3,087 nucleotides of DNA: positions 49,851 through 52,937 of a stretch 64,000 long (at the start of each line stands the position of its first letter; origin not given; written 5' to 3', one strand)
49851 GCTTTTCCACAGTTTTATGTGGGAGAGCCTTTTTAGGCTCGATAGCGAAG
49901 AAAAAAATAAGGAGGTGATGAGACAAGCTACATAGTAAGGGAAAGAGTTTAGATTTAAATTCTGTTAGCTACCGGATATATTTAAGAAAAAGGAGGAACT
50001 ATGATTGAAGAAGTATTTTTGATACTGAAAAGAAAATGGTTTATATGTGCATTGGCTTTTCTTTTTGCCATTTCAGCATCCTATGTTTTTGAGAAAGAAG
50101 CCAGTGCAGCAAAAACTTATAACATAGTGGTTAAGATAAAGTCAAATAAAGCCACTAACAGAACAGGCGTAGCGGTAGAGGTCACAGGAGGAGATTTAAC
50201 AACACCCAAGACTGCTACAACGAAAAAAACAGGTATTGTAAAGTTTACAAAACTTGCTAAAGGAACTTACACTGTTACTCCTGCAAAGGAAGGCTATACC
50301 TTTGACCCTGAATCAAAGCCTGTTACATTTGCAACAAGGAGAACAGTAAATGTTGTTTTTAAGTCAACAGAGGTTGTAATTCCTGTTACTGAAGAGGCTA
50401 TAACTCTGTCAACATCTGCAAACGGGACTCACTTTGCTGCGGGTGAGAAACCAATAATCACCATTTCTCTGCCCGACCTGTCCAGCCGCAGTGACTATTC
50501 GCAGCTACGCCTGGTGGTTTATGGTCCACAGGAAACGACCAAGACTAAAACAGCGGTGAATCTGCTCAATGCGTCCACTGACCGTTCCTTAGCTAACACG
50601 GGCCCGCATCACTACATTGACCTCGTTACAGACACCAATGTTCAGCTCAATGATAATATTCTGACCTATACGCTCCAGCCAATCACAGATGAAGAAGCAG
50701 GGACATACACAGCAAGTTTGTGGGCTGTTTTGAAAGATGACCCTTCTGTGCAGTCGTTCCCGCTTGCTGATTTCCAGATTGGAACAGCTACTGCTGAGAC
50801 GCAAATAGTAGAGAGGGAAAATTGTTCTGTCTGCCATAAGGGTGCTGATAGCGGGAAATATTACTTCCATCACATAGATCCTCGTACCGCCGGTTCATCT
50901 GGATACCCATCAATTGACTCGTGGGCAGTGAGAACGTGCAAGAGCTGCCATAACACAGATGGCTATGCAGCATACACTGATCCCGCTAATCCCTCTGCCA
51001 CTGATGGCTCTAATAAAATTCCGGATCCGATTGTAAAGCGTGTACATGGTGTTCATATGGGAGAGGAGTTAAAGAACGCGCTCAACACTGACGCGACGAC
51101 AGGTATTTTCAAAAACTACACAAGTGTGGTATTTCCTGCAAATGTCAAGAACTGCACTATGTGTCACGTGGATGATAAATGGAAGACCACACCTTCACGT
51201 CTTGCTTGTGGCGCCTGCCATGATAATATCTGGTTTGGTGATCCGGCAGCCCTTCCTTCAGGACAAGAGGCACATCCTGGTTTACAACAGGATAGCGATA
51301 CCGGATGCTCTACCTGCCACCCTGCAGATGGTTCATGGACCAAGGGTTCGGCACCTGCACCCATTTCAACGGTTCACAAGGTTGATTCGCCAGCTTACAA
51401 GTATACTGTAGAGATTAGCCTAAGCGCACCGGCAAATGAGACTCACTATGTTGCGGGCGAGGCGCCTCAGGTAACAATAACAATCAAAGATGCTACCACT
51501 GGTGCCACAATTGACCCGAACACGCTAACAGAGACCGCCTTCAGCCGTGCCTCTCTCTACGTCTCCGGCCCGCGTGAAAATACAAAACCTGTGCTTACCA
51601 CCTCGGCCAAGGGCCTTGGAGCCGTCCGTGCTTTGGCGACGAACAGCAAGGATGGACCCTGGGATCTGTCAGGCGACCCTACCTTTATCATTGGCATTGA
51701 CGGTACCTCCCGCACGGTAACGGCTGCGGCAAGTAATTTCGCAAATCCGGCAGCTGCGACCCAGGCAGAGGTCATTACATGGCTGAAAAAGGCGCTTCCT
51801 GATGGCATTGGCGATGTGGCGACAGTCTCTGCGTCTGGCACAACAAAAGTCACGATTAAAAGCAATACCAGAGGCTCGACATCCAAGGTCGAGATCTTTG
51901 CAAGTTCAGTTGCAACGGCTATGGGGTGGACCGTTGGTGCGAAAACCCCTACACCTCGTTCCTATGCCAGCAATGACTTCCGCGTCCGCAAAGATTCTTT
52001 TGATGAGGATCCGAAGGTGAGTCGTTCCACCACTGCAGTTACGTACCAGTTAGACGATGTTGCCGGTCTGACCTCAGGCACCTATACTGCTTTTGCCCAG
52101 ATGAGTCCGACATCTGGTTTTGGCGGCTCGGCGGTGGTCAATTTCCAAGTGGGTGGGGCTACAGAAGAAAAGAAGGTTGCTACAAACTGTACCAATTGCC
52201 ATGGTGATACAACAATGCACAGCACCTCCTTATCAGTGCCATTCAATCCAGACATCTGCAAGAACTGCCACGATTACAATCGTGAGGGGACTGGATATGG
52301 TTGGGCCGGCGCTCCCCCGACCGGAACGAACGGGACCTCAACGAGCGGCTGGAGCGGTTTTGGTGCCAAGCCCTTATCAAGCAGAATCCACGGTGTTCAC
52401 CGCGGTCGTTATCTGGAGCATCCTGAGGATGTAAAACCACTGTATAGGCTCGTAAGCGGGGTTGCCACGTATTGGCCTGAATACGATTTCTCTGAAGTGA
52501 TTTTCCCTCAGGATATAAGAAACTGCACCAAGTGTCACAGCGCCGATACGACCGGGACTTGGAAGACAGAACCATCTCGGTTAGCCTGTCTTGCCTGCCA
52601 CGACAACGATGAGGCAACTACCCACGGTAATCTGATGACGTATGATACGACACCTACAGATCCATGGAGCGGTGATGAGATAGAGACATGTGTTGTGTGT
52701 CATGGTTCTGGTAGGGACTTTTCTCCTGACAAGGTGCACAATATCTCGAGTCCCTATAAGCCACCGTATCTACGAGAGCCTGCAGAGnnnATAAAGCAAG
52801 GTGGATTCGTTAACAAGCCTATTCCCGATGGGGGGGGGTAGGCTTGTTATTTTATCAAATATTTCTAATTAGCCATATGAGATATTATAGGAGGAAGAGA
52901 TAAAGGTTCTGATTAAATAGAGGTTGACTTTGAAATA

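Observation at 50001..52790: Mosaic decaheme cytochrome gene: host-like AT-rich 5' end, abrupt switch to ~55% GC for the heme-binding body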

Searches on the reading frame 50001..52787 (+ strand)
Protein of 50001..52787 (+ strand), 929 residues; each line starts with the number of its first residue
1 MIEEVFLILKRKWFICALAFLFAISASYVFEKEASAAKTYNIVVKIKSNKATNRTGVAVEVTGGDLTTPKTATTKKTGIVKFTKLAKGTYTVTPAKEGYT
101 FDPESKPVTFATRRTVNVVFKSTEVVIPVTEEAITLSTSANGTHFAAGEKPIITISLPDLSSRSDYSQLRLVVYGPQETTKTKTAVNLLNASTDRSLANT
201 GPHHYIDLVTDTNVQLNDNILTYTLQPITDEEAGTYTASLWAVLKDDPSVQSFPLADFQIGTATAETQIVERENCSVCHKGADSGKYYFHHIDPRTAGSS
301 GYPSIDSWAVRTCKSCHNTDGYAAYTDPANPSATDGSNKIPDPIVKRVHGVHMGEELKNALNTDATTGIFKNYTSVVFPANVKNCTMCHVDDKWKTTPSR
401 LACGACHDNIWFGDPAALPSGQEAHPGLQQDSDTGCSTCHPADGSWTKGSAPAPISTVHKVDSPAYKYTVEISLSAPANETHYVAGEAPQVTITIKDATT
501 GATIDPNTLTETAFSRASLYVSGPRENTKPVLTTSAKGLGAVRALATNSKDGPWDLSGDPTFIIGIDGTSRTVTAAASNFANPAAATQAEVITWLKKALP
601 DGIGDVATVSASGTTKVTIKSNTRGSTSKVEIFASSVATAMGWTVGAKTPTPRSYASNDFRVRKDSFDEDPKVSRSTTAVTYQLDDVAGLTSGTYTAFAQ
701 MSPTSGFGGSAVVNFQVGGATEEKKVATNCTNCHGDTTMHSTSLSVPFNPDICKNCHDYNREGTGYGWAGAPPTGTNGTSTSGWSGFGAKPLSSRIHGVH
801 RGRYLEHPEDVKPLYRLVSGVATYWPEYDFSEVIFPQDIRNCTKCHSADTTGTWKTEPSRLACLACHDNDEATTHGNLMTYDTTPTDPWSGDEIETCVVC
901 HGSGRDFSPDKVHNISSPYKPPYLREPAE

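Call 5: search_protein_families(library=pfam, proteins=[window:50001-52787:+], max_evalue=0.1)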
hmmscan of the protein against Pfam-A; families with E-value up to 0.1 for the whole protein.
window:50001-52787:+ (929 aa): 7 families
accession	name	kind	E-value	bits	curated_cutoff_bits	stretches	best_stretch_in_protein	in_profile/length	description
PF22113.1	Mtrc-MtrF_II-IV_dom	-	2.4e-26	92.8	30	2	728-914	7-176/176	Outer membrane cytochrome MtrC/MtrF-like, domains II/IV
PF14522.11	Cytochrome_C7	-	1e-12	48.1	24.8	4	839-901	13-66/67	Cytochrome c7 and related cytochrome c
PF14537.11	Cytochrom_c3_2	-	2.8e-09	37.7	25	2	841-902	8-65/79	Cytochrome c3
PF17802.7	SpaA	-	1.4e-05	25.6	23.1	1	45-121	7-88/91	Prealbumin-like fold domain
PF09699.15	Paired_CXXCH_1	-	4.2e-05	23.6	20.6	1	726-760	4-39/41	Doubled CXXCH motif (Paired_CXXCH_1)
PF17210.9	SdrD_B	-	0.0003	21.4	29.7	1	55-104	25-75/112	SdrD B-like domain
PF13620.12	CarboxypepD_reg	-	0.0029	18.3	32.3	1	55-120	15-79/82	Carboxypeptidase regulatory-like domain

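Call 6: search_protein_families(library=ncbifam, proteins=[window:50001-52787:+], max_evalue=0.1)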
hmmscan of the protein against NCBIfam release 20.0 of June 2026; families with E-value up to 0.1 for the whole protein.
window:50001-52787:+ (929 aa): 3 families
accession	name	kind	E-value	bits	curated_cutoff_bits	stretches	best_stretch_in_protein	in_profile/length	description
TIGR03507.1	decahem_SO1788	subfamily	5.9e-54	183.6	209.3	2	229-548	111-414/672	OmcA/MtrC family decaheme c-type cytochrome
TIGR03508.1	decahem_SO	subfamily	1.1e-06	28.3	192.2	1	840-901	190-248/258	DmsE family decaheme c-type cytochrome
NF041781.1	mnquin_red_QrcA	equivalog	0.0072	15.9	180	1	830-874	33-78/174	menaquinone reductase multiheme cytochrome c subunit QrcA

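Call 8: find_homologous_proteins(query=window:50001-52787:+, max_evalue=0.00001)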
Query window:50001-52787:+ (929 aa): 295 proteins with E <= 0.00001 among 8000 candidates; the best 120 are listed.
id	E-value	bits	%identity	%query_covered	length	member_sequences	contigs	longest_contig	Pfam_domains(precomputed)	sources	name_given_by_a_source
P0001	0.0e+0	2140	100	100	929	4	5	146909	PF09699.16,PF14537.12,PF17802.8,PF14522.12,PF22113.2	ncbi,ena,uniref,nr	ncbi:MAG: hypothetical protein A3C43_03765 [Candidatus Schekmanbacteria bacterium RIFCSPHIGHO2_02_FU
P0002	0.0e+0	1311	70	58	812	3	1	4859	PF14537.12,PF14522.12,PF22113.2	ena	-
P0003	0.0e+0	1052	55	95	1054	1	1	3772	PF09699.16,PF14537.12,PF14522.12,PF22113.2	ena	-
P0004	0.0e+0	1023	59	85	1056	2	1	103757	PF14537.12,PF14522.12,PF22113.2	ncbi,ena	-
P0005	7.8e-298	1009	60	46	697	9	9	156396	PF14537.12,PF14522.12,PF22113.2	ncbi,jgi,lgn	jgi:hypothetical protein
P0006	4.0e-279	947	55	57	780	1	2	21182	PF14537.12,PF14522.12,PF22113.2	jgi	jgi:hypothetical protein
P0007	4.0e-277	940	64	45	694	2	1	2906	PF14537.12,PF14522.12,PF22113.2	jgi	-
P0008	7.7e-277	939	66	45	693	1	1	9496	PF14537.12,PF14522.12,PF22113.2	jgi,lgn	-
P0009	1.4e-272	925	63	45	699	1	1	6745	PF09699.16,PF14537.12,PF14522.12,PF22113.2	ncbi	-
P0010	1.0e-268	912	66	43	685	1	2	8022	PF14537.12,PF02085.22,PF14522.12,PF22113.2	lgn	-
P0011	1.8e-268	911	54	85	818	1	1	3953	PF14537.12,PF02085.22,PF14522.12,PF22113.2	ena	-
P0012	3.4e-267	907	45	86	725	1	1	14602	PF09699.16,PF14537.12,PF14522.12,PF22113.2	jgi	jgi:Outer membrane cytochrome MtrC/MtrF-like, domains II/IV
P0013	1.7e-266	905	48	68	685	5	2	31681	PF14537.12,PF02085.22,PF14522.12,PF22113.2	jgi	jgi:hypothetical protein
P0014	2.2e-263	895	59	49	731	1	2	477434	PF14537.12,PF14522.12,PF22113.2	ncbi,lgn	-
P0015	4.1e-263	894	60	45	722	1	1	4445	PF09699.16,PF14537.12,PF14522.12,PF22113.2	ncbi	-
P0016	1.1e-262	892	50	97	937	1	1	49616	PF14537.12,PF14522.12,PF22113.2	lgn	-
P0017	6.5e-262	890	45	86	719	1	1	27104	PF14537.12,PF14522.12,PF22113.2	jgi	jgi:Outer membrane cytochrome MtrC/MtrF-like, domains II/IV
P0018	7.5e-261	886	47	68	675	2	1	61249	PF14537.12,PF02085.22,PF14522.12,PF22113.2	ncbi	-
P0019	2.8e-259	881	47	68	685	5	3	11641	PF14537.12,PF02085.22,PF14522.12,PF22113.2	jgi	jgi:hypothetical protein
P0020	2.9e-257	874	51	87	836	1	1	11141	PF14537.12,PF14522.12,PF22113.2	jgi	jgi:hypothetical protein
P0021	8.5e-256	869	47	70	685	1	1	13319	PF14537.12,PF14522.12,PF22113.2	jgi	-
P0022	5.9e-255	867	64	44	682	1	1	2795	PF14537.12,PF14522.12,PF22113.2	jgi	jgi:hypothetical protein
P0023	4.4e-253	860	59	44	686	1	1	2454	PF09699.16,PF14537.12,PF14522.12,PF22113.2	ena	-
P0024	9.8e-249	846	52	86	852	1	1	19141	PF14537.12,PF14522.12,PF22113.2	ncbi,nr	ncbi:MAG: hypothetical protein HY687_03910 [Chloroflexi bacterium]|nr:hypothetical protein [Chlorofl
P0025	1.1e-248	846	62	44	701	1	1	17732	PF14537.12,PF14522.12,PF22113.2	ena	-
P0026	1.5e-248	845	60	46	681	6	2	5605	PF14537.12,PF14522.12,PF22113.2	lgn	-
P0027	1.8e-248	845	55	55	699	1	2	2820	PF14537.12,PF02085.22,PF14522.12,PF22113.2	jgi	jgi:hypothetical protein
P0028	2.4e-248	845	51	87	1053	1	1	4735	PF14537.12,PF14522.12,PF22113.2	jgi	-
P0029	3.3e-247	841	52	85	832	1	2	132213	PF14537.12,PF14522.12,PF22113.2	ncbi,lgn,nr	ncbi:MAG: cytochrome c3 family protein [Nitrospirae bacterium]|nr:cytochrome c3 family protein [Nitr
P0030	4.3e-246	837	52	85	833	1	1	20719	PF14537.12,PF14522.12,PF22113.2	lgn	-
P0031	6.4e-246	837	47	65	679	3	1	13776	PF14537.12,PF14522.12,PF22113.2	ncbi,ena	-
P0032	7.8e-246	836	62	44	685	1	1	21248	PF14537.12,PF14522.12,PF22113.2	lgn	-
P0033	5.5e-245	834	56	45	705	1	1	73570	PF09699.16,PF14537.12,PF14522.12,PF22113.2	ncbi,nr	ncbi:MAG: hypothetical protein HY716_08435 [Planctomycetes bacterium]|nr:hypothetical protein [Planc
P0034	1.6e-242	825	55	45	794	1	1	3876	PF09699.16,PF14537.12,PF00404.25,PF14522.12,PF22113.2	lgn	-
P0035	3.2e-242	824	60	43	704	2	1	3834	PF14537.12,PF14522.12,PF22113.2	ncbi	-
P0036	8.1e-242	823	51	86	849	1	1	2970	PF09699.16,PF14537.12,PF02085.22,PF14522.12,PF22113.2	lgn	-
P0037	3.8e-241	821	58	46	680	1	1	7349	PF09699.16,PF14537.12,PF02085.22,PF14522.12,PF22113.2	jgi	jgi:hypothetical protein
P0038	1.4e-240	819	51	85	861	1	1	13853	PF14537.12,PF14522.12,PF22113.2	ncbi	-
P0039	1.5e-239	816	51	86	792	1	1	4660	PF09699.16,PF14537.12,PF14522.12,PF22113.2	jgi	-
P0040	3.2e-239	815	57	43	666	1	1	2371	PF09699.16,PF14537.12,PF14522.12,PF22113.2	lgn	-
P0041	9.1e-239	813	59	43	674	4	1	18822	PF14537.12,PF14522.12,PF22113.2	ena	-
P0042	3.3e-238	811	56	46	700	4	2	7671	PF14537.12,PF02085.22,PF14522.12,PF22113.2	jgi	-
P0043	1.2e-237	809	55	43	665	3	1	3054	PF09699.16,PF14537.12,PF14522.12,PF22113.2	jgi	jgi:hypothetical protein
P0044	2.1e-237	809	55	44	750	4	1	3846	PF14537.12,PF14522.12,PF22113.2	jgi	jgi:hypothetical protein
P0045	4.0e-237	808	55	46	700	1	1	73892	PF14537.12,PF14522.12,PF22113.2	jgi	jgi:hypothetical protein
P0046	1.1e-235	803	54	47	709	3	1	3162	PF14537.12,PF02085.22,PF14522.12,PF22113.2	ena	-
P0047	1.7e-235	802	50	86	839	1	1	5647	PF14537.12,PF14522.12,PF22113.2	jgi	jgi:hypothetical protein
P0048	1.5e-234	799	54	44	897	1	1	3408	PF14537.12,PF14522.12,PF22113.2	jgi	-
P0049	2.2e-234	799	45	67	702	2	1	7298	PF14537.12,PF14522.12,PF22113.2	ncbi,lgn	-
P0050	5.9e-234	797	52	44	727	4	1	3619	PF14537.12,PF14522.12,PF22113.2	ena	-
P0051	6.9e-234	797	50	85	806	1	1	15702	PF14537.12,PF02085.22,PF14522.12,PF22113.2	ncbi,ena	-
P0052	7.4e-234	797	55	45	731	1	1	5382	PF14537.12,PF02085.22,PF14522.12,PF22113.2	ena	-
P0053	1.6e-233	796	50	85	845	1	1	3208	PF14537.12,PF14522.12,PF22113.2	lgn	-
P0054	1.8e-233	795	43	85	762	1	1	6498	PF01391.24,PF14537.12,PF14522.12,PF22113.2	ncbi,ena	-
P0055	4.4e-233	794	54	43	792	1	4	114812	PF01391.24,PF14537.12,PF14522.12,PF22113.2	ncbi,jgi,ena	-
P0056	2.3e-232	792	49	85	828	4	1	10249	PF09699.16,PF14537.12,PF14522.12,PF22113.2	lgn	-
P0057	8.9e-232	790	55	44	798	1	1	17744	PF09699.16,PF00404.25,PF23616.2,PF14522.12,PF22113.2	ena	-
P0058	1.6e-231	789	54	43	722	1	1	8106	PF09699.16,PF14537.12,PF14522.12,PF22113.2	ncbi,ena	ncbi:MAG: hypothetical protein AABZ77_06265 [Chloroflexota bacterium]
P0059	3.8e-231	788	50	85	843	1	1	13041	PF14537.12,PF02085.22,PF14522.12,PF22113.2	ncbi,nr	ncbi:MAG: hypothetical protein HY675_20830 [Chloroflexi bacterium]|nr:hypothetical protein [Chlorofl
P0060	1.6e-230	786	49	85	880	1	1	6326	PF14537.12,PF14522.12,PF22113.2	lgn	-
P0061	2.2e-230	785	49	85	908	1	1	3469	PF01391.24,PF14537.12,PF23616.2,PF02085.22,PF14522.12,PF22113.2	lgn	-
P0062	2.7e-230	785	49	84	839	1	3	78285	PF14537.12,PF14522.12,PF22113.2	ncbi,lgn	-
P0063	9.1e-230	783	49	86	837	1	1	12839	PF14537.12,PF14522.12,PF22113.2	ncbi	-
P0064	2.7e-229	782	49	85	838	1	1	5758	PF14537.12,PF14522.12,PF22113.2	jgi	jgi:hypothetical protein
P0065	4.0e-229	781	50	86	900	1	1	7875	PF01391.24,PF09699.16,PF14537.12,PF23616.2,PF14522.12,PF22113.2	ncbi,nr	ncbi:MAG: hypothetical protein HY688_01700 [Chloroflexi bacterium]|nr:hypothetical protein [Chlorofl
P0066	4.1e-229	781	48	88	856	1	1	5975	PF14537.12,PF14522.12,PF22113.2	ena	-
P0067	2.5e-228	779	49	85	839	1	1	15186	PF09699.16,PF14537.12,PF14522.12,PF22113.2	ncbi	-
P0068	6.7e-228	777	42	85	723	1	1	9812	PF14537.12,PF14522.12,PF22113.2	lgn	-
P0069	8.5e-227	773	50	85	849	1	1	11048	PF14537.12,PF02085.22,PF14522.12,PF22113.2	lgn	-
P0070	8.8e-227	773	48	85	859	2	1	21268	PF14537.12,PF14522.12,PF22113.2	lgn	-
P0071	1.6e-226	773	49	86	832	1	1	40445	PF14537.12,PF14522.12,PF22113.2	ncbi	-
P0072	1.7e-226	772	48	84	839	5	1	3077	PF14537.12,PF14522.12,PF22113.2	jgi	jgi:hypothetical protein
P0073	1.7e-226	772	48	88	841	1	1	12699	PF14537.12,PF14522.12,PF22113.2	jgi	jgi:hypothetical protein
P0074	1.8e-226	772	49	86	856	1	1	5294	PF09699.16,PF14537.12,PF14522.12,PF22113.2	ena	-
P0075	2.5e-226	772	49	85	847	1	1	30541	PF09699.16,PF14537.12,PF02085.22,PF14522.12,PF22113.2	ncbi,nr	ncbi:MAG: hypothetical protein HYX94_04165 [Chloroflexi bacterium]|nr:hypothetical protein [Chlorofl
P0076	2.9e-226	772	49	86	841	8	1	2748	PF14537.12,PF14522.12,PF22113.2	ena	-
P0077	1.3e-225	770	47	85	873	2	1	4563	PF14537.12,PF14522.12,PF22113.2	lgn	-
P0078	1.6e-225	769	49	87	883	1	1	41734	PF14537.12,PF14522.12,PF22113.2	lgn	-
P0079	5.2e-225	768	47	88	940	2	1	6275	PF01391.24,PF14537.12,PF14522.12,PF22113.2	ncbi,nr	ncbi:MAG: MULTIHEME CYTC protein [Dehalococcoidia bacterium]|nr:MULTIHEME CYTC protein [Dehalococcoi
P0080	1.3e-224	766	48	85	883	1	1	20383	PF14537.12,PF14522.12,PF22113.2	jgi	jgi:hypothetical protein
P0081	1.9e-224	766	49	85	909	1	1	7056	PF01391.24,PF09699.16,PF14537.12,PF02085.22,PF14522.12,PF22113.2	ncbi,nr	ncbi:MAG: hypothetical protein HY680_00410 [Chloroflexi bacterium]|nr:hypothetical protein [Chlorofl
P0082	2.8e-224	765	52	43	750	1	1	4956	PF09699.16,PF14537.12,PF14522.12,PF22113.2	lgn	-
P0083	3.7e-224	765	48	86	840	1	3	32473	PF14537.12,PF14522.12,PF22113.2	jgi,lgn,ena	-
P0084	5.8e-224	764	52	44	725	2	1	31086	PF09699.16,PF14537.12,PF14522.12,PF22113.2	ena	-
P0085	7.3e-224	764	48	85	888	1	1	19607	PF14537.12,PF14522.12,PF22113.2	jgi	jgi:decaheme cytochrome c component MtrC/MtrF-like protein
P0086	1.1e-223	763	48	86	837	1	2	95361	PF14537.12,PF14522.12,PF22113.2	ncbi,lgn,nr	ncbi:MAG: hypothetical protein HYX92_18195 [Chloroflexi bacterium]|nr:hypothetical protein [Chlorofl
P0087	1.3e-223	763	46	87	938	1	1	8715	PF01391.24,PF14537.12,PF14522.12,PF22113.2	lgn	-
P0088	5.3e-223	761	47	88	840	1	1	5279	PF14537.12,PF14522.12,PF22113.2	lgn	-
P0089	5.5e-223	761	48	85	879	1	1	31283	PF09699.16,PF14537.12,PF14522.12,PF22113.2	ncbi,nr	ncbi:MAG: hypothetical protein HW402_396 [Dehalococcoidales bacterium]|nr:hypothetical protein [Deha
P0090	7.2e-223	760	49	45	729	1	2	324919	PF14537.12,PF14522.12,PF22113.2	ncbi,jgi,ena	-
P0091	1.4e-222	759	54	43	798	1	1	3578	PF01391.24,PF14537.12,PF02085.22,PF14522.12,PF22113.2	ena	-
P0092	1.5e-222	759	48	86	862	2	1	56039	PF14537.12,PF14522.12,PF22113.2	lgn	-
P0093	4.0e-222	758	48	85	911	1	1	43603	PF01391.24,PF14537.12,PF14522.12,PF22113.2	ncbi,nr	ncbi:MAG: hypothetical protein HY686_08605 [Chloroflexi bacterium]|nr:hypothetical protein [Chlorofl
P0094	5.9e-222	757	49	87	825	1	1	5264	PF14537.12,PF23616.2,PF14522.12,PF09134.17,PF22113.2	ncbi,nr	ncbi:MAG: hypothetical protein HW414_1726 [Dehalococcoidia bacterium]|nr:hypothetical protein [Dehal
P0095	6.4e-222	757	48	85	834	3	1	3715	PF14537.12,PF14522.12,PF22113.2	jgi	jgi:hypothetical protein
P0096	2.1e-221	756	49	85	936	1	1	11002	PF01391.24,PF14537.12,PF14522.12,PF22113.2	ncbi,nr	ncbi:MAG: hypothetical protein HY681_03205 [Chloroflexi bacterium]|nr:hypothetical protein [Chlorofl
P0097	2.1e-221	756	49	86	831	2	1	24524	PF09699.16,PF14537.12,PF14522.12,PF22113.2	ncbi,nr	ncbi:MAG: hypothetical protein Q7R39_13465 [Dehalococcoidia bacterium]|nr:hypothetical protein [Deha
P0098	1.5e-220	753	47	86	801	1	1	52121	PF14537.12,PF14522.12,PF22113.2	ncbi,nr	ncbi:MAG: hypothetical protein HZB53_14055 [Chloroflexi bacterium]|nr:hypothetical protein [Chlorofl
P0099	2.2e-220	752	47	86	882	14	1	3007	PF01391.24,PF14537.12,PF14522.12,PF22113.2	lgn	-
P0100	2.2e-220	752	56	43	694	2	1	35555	PF09699.16,PF14537.12,PF02085.22,PF14522.12,PF22113.2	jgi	-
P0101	3.1e-220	752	48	87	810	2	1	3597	PF14537.12,PF14522.12,PF22113.2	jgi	-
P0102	7.4e-220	750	47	85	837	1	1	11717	PF09699.16,PF14537.12,PF02085.22,PF14522.12,PF22113.2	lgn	-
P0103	8.1e-220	750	52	44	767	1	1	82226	PF01391.24,PF14537.12,PF14522.12,PF22113.2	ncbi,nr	ncbi:MAG: cytochrome c3 family protein [Chloroflexi bacterium]|nr:cytochrome c3 family protein [Chlo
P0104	3.0e-219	748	48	85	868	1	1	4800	PF14537.12,PF14522.12,PF22113.2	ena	-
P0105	3.4e-219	748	47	85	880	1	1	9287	PF09699.16,PF14537.12,PF23616.2,PF14522.12,PF22113.2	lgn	-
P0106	3.6e-219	748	44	78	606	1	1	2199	PF09699.16,PF14537.12,PF14522.12,PF22113.2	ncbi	ncbi:MAG: hypothetical protein AAB303_04565, partial [Chloroflexota bacterium]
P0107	4.5e-219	748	47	86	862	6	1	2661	PF14537.12,PF23616.2,PF02085.22,PF14522.12,PF22113.2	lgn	-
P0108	1.0e-218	747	47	85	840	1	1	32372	PF09699.16,PF14537.12,PF02085.22,PF14522.12,PF22113.2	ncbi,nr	ncbi:MAG: hypothetical protein HYY24_26835 [Verrucomicrobia bacterium]|nr:hypothetical protein [Verr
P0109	1.4e-218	746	49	85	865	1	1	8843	PF14537.12,PF02085.22,PF14522.12,PF22113.2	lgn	-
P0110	2.0e-218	746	47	86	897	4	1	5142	PF14537.12,PF02085.22,PF14522.12,PF22113.2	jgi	-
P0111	3.4e-218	745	46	86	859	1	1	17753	PF14537.12,PF14522.12,PF22113.2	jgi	jgi:hypothetical protein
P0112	1.1e-217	743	47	86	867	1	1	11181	PF14537.12,PF23616.2,PF14522.12,PF22113.2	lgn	-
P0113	2.6e-217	742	54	43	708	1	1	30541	PF14537.12,PF02085.22,PF14522.12,PF22113.2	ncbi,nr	ncbi:MAG: hypothetical protein HYX94_04160 [Chloroflexi bacterium]|nr:hypothetical protein [Chlorofl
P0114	3.8e-217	741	47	86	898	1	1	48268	PF09699.16,PF14537.12,PF14522.12,PF22113.2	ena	-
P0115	5.1e-217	741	47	86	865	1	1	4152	PF14537.12,PF14522.12,PF22113.2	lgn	-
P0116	5.2e-217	741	53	43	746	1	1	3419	PF01391.24,PF14537.12,PF14522.12,PF22113.2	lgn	-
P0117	1.0e-216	740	48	85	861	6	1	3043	PF14537.12,PF14522.12,PF22113.2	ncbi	-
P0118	1.2e-216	740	47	86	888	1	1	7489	PF09699.16,PF14537.12,PF14522.12,PF22113.2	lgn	-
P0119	3.3e-216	738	47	86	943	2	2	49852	PF01391.24,PF14537.12,PF14522.12,PF22113.2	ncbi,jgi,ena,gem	-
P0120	3.4e-216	738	56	43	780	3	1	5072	PF01391.24,PF14537.12,PF02085.22,PF14522.12,PF22113.2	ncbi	-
